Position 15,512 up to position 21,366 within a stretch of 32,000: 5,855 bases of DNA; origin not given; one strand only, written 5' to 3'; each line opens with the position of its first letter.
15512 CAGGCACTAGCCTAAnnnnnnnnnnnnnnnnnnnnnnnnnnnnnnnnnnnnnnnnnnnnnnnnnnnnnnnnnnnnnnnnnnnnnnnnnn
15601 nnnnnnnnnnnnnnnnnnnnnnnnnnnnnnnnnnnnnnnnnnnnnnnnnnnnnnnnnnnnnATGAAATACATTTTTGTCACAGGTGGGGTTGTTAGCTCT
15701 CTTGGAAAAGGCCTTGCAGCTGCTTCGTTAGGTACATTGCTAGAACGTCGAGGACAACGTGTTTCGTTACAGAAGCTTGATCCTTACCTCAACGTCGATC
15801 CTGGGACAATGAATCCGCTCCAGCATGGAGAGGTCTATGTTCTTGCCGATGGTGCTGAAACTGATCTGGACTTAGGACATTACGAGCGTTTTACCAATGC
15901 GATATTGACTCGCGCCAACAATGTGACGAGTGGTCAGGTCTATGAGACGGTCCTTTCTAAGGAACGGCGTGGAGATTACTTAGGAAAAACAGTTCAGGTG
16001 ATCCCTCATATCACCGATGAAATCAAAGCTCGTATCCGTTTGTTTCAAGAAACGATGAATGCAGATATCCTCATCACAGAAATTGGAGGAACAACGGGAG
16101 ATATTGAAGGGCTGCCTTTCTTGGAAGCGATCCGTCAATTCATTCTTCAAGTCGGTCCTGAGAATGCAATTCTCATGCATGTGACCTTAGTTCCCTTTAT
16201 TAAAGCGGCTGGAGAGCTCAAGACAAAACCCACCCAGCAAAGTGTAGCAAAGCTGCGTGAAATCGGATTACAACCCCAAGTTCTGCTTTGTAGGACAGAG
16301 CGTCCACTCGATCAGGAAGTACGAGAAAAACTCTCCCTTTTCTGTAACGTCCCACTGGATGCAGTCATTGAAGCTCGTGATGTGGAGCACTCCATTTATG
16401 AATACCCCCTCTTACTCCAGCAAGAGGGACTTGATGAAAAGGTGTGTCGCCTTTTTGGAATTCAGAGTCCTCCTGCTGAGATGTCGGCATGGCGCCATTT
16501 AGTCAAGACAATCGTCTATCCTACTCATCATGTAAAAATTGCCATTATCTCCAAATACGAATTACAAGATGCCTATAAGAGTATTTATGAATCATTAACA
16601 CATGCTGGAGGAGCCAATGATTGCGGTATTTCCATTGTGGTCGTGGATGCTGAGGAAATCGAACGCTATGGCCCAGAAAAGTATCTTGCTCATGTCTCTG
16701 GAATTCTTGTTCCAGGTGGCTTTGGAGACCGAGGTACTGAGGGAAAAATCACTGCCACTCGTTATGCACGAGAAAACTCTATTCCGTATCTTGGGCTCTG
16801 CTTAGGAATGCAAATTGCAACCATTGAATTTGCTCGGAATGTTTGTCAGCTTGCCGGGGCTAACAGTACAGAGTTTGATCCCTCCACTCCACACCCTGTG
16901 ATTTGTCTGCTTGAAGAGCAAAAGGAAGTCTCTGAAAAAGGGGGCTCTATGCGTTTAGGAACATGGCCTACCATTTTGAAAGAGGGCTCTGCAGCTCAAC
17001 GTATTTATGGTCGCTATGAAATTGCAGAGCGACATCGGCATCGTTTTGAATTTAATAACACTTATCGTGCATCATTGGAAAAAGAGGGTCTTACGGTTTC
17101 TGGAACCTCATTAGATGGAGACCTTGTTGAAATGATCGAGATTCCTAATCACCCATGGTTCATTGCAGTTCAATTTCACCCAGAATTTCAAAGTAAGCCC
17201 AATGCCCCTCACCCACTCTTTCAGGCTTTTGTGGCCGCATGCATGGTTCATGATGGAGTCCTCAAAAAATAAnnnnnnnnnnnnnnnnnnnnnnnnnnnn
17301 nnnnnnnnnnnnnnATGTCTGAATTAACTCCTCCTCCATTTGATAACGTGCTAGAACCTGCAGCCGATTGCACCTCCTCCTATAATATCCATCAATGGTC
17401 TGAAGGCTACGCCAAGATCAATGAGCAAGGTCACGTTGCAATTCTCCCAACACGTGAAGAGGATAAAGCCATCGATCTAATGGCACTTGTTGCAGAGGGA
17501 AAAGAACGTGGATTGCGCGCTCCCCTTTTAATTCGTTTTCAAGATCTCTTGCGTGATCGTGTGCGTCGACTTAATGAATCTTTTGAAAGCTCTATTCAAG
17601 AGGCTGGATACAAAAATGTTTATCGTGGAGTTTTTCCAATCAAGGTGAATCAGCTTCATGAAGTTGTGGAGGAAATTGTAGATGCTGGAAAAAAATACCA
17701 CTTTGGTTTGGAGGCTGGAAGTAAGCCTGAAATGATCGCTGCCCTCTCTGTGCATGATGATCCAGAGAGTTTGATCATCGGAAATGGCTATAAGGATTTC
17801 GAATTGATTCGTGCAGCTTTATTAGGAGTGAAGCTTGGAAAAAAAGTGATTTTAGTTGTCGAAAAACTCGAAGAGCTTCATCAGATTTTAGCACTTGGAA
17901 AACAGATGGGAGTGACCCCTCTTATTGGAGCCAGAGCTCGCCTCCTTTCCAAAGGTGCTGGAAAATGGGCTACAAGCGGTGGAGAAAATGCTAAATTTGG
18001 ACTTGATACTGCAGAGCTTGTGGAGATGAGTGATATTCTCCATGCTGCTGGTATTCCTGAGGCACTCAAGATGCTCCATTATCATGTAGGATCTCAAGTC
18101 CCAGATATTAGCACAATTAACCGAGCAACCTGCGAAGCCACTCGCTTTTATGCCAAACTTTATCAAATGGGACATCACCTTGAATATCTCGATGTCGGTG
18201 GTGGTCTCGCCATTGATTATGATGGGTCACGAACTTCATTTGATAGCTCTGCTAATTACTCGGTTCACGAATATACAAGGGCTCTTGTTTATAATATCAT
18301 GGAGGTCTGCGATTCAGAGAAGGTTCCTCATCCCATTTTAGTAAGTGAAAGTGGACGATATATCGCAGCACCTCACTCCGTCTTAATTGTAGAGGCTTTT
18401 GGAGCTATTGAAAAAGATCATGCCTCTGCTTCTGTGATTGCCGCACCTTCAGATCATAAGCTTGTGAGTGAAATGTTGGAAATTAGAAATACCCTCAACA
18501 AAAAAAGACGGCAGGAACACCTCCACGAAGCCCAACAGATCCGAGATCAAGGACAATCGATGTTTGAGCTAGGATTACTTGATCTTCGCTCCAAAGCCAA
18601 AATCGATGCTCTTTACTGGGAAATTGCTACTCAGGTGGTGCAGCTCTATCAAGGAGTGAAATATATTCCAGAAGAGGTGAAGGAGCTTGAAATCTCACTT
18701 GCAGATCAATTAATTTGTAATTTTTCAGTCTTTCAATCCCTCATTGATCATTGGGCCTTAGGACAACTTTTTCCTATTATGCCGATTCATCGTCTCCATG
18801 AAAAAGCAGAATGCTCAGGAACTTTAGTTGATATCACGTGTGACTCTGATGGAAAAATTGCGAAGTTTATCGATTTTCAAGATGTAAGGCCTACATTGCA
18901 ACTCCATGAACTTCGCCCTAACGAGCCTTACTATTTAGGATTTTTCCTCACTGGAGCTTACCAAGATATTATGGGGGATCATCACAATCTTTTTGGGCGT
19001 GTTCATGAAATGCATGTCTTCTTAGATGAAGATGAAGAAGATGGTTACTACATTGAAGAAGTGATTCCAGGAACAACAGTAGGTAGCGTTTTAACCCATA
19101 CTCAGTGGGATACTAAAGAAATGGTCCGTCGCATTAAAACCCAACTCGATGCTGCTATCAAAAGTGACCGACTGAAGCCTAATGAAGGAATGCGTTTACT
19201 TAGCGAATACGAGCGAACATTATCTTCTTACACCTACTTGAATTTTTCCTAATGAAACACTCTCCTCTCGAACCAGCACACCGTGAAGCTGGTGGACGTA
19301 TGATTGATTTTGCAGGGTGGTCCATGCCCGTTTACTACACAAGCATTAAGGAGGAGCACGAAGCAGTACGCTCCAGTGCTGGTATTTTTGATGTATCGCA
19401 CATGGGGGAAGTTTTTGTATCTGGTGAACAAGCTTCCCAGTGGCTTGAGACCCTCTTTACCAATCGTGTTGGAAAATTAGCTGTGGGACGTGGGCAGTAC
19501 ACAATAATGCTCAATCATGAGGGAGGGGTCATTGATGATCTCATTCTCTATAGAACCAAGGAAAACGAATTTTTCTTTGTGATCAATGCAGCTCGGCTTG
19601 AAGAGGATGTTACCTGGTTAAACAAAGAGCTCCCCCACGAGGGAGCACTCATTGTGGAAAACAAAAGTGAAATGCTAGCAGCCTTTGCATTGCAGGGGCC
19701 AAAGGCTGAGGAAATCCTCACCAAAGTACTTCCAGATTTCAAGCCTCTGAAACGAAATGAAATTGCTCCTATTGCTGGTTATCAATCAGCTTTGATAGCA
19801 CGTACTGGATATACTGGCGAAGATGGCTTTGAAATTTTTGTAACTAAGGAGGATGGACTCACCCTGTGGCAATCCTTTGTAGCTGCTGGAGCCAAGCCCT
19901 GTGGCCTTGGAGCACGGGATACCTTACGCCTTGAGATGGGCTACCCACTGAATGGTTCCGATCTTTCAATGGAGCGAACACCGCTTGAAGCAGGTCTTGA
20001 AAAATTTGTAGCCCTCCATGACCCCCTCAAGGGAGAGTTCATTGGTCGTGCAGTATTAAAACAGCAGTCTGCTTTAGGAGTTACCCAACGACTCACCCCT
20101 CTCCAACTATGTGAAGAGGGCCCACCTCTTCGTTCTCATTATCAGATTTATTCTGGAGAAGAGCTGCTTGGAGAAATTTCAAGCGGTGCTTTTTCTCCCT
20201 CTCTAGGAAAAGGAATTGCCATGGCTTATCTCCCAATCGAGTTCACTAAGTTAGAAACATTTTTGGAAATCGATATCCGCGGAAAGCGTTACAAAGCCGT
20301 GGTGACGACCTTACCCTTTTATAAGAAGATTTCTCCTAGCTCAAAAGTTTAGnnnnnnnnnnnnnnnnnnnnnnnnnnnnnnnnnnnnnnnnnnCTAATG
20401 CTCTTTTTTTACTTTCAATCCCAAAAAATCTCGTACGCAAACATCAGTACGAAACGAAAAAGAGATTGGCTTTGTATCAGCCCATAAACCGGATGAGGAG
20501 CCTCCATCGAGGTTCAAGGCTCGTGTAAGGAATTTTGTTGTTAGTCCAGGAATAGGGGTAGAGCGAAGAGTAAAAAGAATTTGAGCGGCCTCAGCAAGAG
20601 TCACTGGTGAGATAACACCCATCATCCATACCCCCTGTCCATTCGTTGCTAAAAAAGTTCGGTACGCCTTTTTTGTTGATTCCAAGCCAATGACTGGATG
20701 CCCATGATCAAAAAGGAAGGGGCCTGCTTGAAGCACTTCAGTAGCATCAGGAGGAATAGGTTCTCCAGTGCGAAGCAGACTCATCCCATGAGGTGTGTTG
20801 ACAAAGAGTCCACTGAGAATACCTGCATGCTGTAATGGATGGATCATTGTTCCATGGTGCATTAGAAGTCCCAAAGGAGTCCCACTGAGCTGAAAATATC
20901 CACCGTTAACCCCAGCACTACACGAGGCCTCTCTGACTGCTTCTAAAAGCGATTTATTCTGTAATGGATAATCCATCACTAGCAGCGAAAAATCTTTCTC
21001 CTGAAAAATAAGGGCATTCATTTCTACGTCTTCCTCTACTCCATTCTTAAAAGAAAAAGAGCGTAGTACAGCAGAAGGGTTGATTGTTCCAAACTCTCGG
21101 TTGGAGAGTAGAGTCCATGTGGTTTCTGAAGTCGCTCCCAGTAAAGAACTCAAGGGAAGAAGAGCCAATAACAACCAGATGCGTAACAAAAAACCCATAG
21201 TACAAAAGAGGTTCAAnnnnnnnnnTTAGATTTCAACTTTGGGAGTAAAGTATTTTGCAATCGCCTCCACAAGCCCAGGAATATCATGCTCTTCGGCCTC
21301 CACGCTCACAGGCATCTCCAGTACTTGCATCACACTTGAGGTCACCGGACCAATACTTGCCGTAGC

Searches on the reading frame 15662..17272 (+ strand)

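Call 78: search_protein_families(library=pfam, proteins=[window:15662-17272:+], max_evalue=0.00001)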
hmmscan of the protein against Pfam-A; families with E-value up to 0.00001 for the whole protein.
window:15662-17272:+ (536 aa): 3 families
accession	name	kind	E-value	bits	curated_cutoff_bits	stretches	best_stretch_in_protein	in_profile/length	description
PF06418.20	CTP_synth_N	-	7.3e-122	406.3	26.1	1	2-266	1-264/265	CTP synthase N-terminus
PF00117.34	GATase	-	9.6e-40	136.7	22.8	1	301-525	2-189/190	Glutamine amidotransferase class-I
PF07722.19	Peptidase_C26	-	1.9e-08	34.8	20.5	1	365-508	97-219/219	Peptidase C26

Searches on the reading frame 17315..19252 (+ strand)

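Call 78: search_protein_families(library=pfam, proteins=[window:17315-19252:+], max_evalue=0.00001)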
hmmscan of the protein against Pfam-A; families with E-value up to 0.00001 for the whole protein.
window:17315-19252:+ (645 aa): 3 families
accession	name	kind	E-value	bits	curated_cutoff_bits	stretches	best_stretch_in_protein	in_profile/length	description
PF02784.22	Orn_Arg_deC_N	-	3.8e-33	115.3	23.4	1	103-352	18-247/247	Pyridoxal-dependent decarboxylase, pyridoxal binding domain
PF17810.6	Arg_decarb_HB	-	1.8e-17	63.8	23.3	1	379-459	3-84/84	Arginine decarboxylase helical bundle domain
PF17944.6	Arg_decarbox_C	-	4.1e-12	46.9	23.3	1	589-642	1-51/51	Arginine decarboxylase C-terminal helical extension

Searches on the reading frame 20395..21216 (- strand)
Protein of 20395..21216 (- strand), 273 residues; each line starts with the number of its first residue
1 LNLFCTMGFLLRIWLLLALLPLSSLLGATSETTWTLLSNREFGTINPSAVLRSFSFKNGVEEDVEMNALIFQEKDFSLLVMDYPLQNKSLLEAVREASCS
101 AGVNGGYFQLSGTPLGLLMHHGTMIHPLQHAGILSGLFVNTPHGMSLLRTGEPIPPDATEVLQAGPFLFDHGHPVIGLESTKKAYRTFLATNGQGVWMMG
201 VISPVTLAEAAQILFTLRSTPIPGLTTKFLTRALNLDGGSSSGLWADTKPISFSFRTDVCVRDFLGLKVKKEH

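Call 79: search_protein_families(library=pfam, proteins=[window:20395-21216:-], max_evalue=0.00001)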
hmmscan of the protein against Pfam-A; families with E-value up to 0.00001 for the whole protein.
window:20395-21216:- (273 aa): 1 family
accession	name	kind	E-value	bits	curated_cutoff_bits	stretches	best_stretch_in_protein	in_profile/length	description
PF09992.14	NAGPA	-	1.4e-14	55.1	25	1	99-249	3-149/169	Phosphodiester glycosidase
